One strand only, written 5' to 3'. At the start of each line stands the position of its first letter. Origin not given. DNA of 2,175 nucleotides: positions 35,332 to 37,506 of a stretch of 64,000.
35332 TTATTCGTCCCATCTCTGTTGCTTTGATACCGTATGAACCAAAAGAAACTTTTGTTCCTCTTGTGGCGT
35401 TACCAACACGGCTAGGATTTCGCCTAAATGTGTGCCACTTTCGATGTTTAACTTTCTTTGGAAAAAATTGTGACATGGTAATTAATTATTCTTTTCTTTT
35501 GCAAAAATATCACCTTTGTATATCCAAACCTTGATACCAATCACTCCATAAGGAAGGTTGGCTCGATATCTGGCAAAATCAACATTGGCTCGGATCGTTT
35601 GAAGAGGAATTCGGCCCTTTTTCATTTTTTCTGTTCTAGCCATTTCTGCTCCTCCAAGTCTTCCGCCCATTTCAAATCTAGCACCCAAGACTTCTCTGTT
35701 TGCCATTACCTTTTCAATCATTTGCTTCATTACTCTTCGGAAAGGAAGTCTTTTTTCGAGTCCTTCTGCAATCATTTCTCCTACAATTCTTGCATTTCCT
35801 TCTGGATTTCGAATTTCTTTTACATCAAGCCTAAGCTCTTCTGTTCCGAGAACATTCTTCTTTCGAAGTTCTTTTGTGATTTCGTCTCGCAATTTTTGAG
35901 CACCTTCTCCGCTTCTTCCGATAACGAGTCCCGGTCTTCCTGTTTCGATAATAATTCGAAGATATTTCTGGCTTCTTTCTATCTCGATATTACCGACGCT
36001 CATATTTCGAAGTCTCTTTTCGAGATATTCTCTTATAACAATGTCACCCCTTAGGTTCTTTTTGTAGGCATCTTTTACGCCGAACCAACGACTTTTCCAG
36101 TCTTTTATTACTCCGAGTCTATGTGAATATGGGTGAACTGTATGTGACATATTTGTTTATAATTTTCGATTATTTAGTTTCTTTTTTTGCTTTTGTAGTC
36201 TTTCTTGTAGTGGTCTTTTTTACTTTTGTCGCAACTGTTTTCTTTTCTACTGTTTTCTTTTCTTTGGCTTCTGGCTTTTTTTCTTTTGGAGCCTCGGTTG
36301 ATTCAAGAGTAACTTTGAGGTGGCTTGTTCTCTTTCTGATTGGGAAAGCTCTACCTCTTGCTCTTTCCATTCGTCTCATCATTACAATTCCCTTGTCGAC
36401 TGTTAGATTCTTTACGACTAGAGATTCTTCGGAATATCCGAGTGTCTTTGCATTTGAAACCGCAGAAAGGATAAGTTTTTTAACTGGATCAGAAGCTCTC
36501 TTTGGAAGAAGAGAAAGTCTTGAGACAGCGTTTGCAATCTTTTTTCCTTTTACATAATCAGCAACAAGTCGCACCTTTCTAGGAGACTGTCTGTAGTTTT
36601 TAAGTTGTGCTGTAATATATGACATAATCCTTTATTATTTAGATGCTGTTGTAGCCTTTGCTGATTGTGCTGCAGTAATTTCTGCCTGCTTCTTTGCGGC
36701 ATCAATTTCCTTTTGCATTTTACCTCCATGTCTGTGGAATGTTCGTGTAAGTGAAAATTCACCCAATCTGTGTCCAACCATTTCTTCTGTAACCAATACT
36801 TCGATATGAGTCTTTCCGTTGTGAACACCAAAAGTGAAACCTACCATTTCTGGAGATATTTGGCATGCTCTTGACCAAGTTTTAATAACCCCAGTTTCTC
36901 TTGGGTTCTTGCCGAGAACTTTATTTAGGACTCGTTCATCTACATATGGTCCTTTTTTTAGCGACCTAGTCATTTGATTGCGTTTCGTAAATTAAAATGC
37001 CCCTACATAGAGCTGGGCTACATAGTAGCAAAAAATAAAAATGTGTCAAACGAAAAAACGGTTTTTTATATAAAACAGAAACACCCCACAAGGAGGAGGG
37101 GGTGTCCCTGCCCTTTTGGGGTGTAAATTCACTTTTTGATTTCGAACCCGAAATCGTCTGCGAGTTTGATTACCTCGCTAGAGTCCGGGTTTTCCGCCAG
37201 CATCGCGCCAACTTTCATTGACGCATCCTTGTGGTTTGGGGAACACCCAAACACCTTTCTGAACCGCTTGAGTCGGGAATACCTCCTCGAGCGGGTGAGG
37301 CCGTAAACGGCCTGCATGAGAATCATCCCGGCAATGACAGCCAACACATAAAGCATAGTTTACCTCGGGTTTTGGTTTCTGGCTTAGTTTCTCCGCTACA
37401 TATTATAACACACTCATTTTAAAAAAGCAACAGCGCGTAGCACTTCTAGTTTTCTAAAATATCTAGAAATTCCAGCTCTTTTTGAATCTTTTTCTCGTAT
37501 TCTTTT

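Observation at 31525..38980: Ribosomal S10/spc superoperon interrupted twice by non-ribosomal genes with internal terminators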

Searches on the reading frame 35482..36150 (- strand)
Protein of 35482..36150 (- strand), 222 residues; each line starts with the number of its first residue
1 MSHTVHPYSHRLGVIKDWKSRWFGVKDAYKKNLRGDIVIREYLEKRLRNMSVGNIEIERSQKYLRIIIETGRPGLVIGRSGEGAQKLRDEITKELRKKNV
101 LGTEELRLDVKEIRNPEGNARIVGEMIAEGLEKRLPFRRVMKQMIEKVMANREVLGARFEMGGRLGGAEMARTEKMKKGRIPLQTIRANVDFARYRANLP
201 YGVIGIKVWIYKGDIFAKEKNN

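Call 16: find_related_loci(query=window:35482-36150:-, collection=genome_contigs, flank=10000)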
Query window:35482-36150:- (222 aa) in genome_contigs; peptide patterns used: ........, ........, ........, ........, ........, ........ (x = any residue, [..] = any of these).
599 stretches matched a pattern (row limit reached: there are more); 513 encode a relative of the query (tblastn E <= 1e-3); the best 80 are kept; 80 distinct loci.
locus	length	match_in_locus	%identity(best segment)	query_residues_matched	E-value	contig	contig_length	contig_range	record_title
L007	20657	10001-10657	70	1-219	8e-106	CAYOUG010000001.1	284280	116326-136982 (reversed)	MAG TPA_asm: uncultured Candidatus Saccharibacteria bacterium isolate SRP278252_co2_18 genome assembly, contig: NODE_23_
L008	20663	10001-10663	69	1-221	2e-102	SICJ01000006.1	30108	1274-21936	MAG: Candidatus Parcubacteria bacterium isolate Baikal-deep-G202 BACOMB-C6816, whole genome shotgun sequence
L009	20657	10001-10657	69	1-219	2e-102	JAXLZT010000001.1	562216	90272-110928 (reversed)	MAG: Candidatus Paceibacterota bacterium isolate STL-PAT9 C4.155.fa-1, whole genome shotgun sequence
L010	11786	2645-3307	69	1-221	2e-102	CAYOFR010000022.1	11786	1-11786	MAG TPA_asm: uncultured Candidatus Saccharibacteria bacterium isolate SRP135725_co2_60 genome assembly, contig: k141_251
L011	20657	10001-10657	70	1-219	7e-102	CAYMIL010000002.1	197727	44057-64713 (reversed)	MAG TPA_asm: uncultured Candidatus Saccharibacteria bacterium isolate SRP133034_co1_56 genome assembly, contig: NODE_14_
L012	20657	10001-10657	68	1-219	5e-101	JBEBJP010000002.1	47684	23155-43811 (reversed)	MAG: Parcubacteria group bacterium isolate SF2_12 NODE_280_length_47684_cov_15.785857, whole genome shotgun sequence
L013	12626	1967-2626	67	1-220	5e-101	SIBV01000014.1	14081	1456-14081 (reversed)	MAG: Candidatus Zambryskibacteria bacterium isolate Baikal-deep-G185 BACOMB-C20854, whole genome shotgun sequence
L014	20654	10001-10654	65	1-218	7e-101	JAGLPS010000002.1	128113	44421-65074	MAG: Candidatus Paceibacterota bacterium isolate RS_8_2 ROV157_8.bin.2.fa_2, whole genome shotgun sequence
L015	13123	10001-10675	65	1-222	1e-100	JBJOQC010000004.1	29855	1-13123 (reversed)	MAG: Candidatus Parcubacteria bacterium isolate whiteclaycreek2_2019_sw_WHONDRS-S19S_0038_B_bin.23 scaffold_1531030, who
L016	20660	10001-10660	66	1-220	1e-100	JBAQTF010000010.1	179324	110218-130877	MAG: Minisyncoccia bacterium isolate MFD03284_ilm_asm_bin37 k127_142959, whole genome shotgun sequence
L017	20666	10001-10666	66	1-222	4e-100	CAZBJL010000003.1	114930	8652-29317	MAG TPA_asm: uncultured Candidatus Saccharibacteria bacterium isolate SRP278252_co2_184 genome assembly, contig: NODE_22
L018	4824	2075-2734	66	1-220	7e-100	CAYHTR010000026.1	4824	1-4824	MAG TPA_asm: uncultured Candidatus Saccharibacteria bacterium isolate ERP119705_co17_221 genome assembly, contig: NODE_3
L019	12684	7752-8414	65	1-221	5e-100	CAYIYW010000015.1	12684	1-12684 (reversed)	MAG TPA_asm: uncultured Candidatus Saccharibacteria bacterium isolate ERP119705_co9_37 genome assembly, contig: NODE_625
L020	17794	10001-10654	67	1-218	3e-99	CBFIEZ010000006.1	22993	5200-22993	MAG: Minisyncoccia bacterium isolate Co_bin_508_permissive genome assembly, contig: Co_bin_508_permissive_c6, whole geno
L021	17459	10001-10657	69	1-219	3e-99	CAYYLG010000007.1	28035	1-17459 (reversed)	MAG TPA_asm: uncultured Candidatus Saccharibacteria bacterium isolate SRP135725_co1_52 genome assembly, contig: NODE_194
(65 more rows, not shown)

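Call 25: search_protein_families(library=pfam, alignment_id=A1, max_evalue=0.0001)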
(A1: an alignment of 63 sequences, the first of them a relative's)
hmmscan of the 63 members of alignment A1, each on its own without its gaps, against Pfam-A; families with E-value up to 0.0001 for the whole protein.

A. member 1, L008:7732-8298:- (189 aa): 0 families

B. families by the number of members that match (of 63 scanned): 36 families (the first 25 are shown)
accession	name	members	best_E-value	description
PF02452.23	PemK_toxin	3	3.4e-23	PemK-like, MazF-like toxin of type II toxin-antitoxin system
PF00466.25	Ribosomal_L10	2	8.4e-18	Ribosomal protein L10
PF05552.17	MS_channel_1st_1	2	8.8e-14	Mechanosensitive ion channel, conserved TM helix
PF07963.17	N_methyl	2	4.9e-05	Prokaryotic N-terminal methylation motif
PF01142.23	TruD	1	2.2e-53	tRNA pseudouridine synthase D (TruD)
PF05822.18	UMPH-1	1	5.3e-48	Pyrimidine 5'-nucleotidase (UMPH-1)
PF05226.16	CHASE2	1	6.4e-43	CHASE2 domain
PF04480.18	DUF559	1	6.6e-33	Protein of unknown function (DUF559)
PF02861.25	Clp_N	1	3.5e-29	Clp amino terminal domain, pathogenicity island component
PF00211.25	Guanylate_cyc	1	1.2e-26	Adenylate and Guanylate cyclase catalytic domain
PF14489.11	QueF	1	1.8e-21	QueF-like protein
PF04055.27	Radical_SAM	1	4.1e-21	Radical SAM superfamily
PF16199.10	Radical_SAM_C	1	2.4e-20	Radical_SAM C-terminal domain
PF13489.12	Methyltransf_23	1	3.1e-19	Methyltransferase domain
PF13274.11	SocA_Panacea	1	3e-18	Antitoxin SocA-like, Panacea domain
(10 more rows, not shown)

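Call 26: search_protein_families(library=pfam, alignment_id=A2, max_evalue=0.0001)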
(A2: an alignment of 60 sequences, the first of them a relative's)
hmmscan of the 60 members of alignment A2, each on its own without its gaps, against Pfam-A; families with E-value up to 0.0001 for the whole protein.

A. member 1, L012:12882-13247:+ (122 aa): 1 family
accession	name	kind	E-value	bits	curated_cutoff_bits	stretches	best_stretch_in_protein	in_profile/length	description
PF00072.30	Response_reg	-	1.2e-12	48.4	30.2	1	8-121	1-110/111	Response regulator receiver domain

B. families by the number of members that match (of 60 scanned): 35 families (the first 25 are shown)
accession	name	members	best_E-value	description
PF04480.18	DUF559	2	3.2e-36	Protein of unknown function (DUF559)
PF00072.30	Response_reg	2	2.8e-24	Response regulator receiver domain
PF18741.7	MTES_1575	2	1.7e-06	REase_MTES_1575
PF01641.26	SelR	1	2.6e-42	SelR domain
PF05970.20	PIF1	1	3.9e-40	PIF1-like helicase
PF03006.26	HlyIII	1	5e-37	Haemolysin-III related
PF10543.14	ORF6N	1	2.6e-31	ORF6N domain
PF13521.12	AAA_28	1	3.1e-31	AAA domain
PF02518.31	HATPase_c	1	6.8e-29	Histidine kinase-, DNA gyrase B-, and HSP90-like ATPase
PF24251.1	DUF7453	1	3.6e-26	Family of unknown function (DUF7453)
PF00984.24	UDPG_MGDP_dh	1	2.5e-25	UDP-glucose/GDP-mannose dehydrogenase family, central domain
PF03473.23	MOSC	1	2.8e-18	MOSC domain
PF13604.12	AAA_30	1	2.8e-17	AAA domain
PF14493.12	HTH_40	1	1.7e-16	Helix-turn-helix domain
PF01541.30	GIY-YIG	1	2.1e-16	GIY-YIG catalytic domain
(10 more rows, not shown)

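Call 40: find_related_loci(query=window:35482-36150:-, collection=metagenome_contigs, flank=10000)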
Query window:35482-36150:- (222 aa) in metagenome_contigs; peptide patterns used: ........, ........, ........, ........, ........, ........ (x = any residue, [..] = any of these).
600 stretches matched a pattern (row limit reached: there are more); 475 encode a relative of the query (tblastn E <= 1e-3); the best 80 are kept; 80 distinct loci.
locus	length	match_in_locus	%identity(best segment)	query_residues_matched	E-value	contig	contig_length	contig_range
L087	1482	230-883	86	1-218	8e-137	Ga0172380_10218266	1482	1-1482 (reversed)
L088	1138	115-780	77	1-222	5e-127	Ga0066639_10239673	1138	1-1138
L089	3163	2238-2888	72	1-217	6e-113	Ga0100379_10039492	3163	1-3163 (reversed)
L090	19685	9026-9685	70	1-220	1e-105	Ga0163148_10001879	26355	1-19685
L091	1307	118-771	69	1-218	2e-110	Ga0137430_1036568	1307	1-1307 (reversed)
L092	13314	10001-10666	66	1-222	5e-101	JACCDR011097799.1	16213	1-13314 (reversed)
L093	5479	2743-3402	66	1-220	3e-101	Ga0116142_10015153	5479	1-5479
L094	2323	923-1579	66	1-219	2e-103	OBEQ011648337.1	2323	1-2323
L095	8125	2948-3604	65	1-219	4e-99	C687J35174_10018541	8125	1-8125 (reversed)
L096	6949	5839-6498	65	1-220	5e-99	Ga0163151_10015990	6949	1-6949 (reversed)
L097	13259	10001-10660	63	1-220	9e-99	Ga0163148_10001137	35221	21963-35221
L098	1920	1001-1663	65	1-221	5e-104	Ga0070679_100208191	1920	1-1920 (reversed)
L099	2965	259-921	64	1-221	2e-100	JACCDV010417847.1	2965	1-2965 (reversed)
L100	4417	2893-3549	65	1-219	8e-98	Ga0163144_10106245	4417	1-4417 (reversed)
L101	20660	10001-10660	65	1-221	2e-97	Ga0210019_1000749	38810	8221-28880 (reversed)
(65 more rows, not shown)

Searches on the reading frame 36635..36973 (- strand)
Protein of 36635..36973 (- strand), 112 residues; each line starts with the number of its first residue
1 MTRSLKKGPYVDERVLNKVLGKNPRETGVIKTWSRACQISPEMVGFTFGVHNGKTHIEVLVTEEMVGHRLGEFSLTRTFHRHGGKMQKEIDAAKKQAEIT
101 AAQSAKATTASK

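Call 3: search_protein_families(library=pfam, proteins=[window:36635-36973:-], max_evalue=0.1)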
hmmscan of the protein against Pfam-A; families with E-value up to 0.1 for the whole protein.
window:36635-36973:- (112 aa): 2 families
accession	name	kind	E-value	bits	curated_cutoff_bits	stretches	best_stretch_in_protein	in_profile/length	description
PF00203.26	Ribosomal_S19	-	3.1e-32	110.7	27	1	3-82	1-81/81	Ribosomal protein S19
PF10849.13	DUF2654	-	0.073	13.7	25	0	13-52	2-41/70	Protein of unknown function (DUF2654)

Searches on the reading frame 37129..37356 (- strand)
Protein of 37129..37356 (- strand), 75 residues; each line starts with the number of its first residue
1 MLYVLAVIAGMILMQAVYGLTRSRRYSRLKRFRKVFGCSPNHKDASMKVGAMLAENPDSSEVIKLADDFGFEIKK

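Call 3: search_protein_families(library=pfam, proteins=[window:37129-37356:-], max_evalue=0.1)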
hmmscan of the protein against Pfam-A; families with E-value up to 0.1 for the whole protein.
window:37129-37356:- (75 aa): 0 families

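Call 28: list_cluster_members(proteins=[P0001, P0002, window:37129-37356:-, window:33059-33250:-])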
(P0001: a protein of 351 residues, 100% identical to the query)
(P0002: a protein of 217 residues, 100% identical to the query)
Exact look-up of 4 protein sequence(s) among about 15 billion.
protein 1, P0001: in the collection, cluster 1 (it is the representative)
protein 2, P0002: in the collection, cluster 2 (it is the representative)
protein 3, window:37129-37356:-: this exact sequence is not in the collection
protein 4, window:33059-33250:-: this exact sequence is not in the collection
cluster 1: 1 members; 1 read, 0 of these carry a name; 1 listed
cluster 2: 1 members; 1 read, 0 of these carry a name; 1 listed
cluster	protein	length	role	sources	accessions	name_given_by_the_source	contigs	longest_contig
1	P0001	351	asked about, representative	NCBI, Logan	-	-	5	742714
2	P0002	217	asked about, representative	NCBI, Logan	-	-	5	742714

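Call 62: search_protein_families(library=ncbifam, proteins=[window:37129-37356:-], max_evalue=0.01)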
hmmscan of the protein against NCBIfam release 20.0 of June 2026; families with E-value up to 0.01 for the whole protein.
window:37129-37356:- (75 aa): 0 families

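Call 63: search_protein_families(library=padloc, proteins=[window:37129-37356:-], max_evalue=0.01)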
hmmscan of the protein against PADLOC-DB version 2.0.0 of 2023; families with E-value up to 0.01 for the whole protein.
window:37129-37356:- (75 aa): 0 families

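Call 77: find_related_loci(query=window:37129-37356:-, collection=viral_contigs, flank=3000)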
Query window:37129-37356:- (75 aa) in viral_contigs; peptide patterns used: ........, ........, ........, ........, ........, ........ (x = any residue, [..] = any of these).
27 stretches matched a pattern, but none encodes a relative of the query by tblastn (E <= 1e-3).

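Call 78: search_dna_similar(query=window:37129-37356:-, collection=phages, mode=protein, max_evalue=0.01)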
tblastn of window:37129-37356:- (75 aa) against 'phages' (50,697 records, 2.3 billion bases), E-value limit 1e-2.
No match.

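Call 79: search_dna_similar(query=window:37129-37356:-, collection=plasmids, mode=protein, max_evalue=0.01)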
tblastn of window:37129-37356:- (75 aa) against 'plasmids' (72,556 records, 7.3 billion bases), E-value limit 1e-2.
No match.
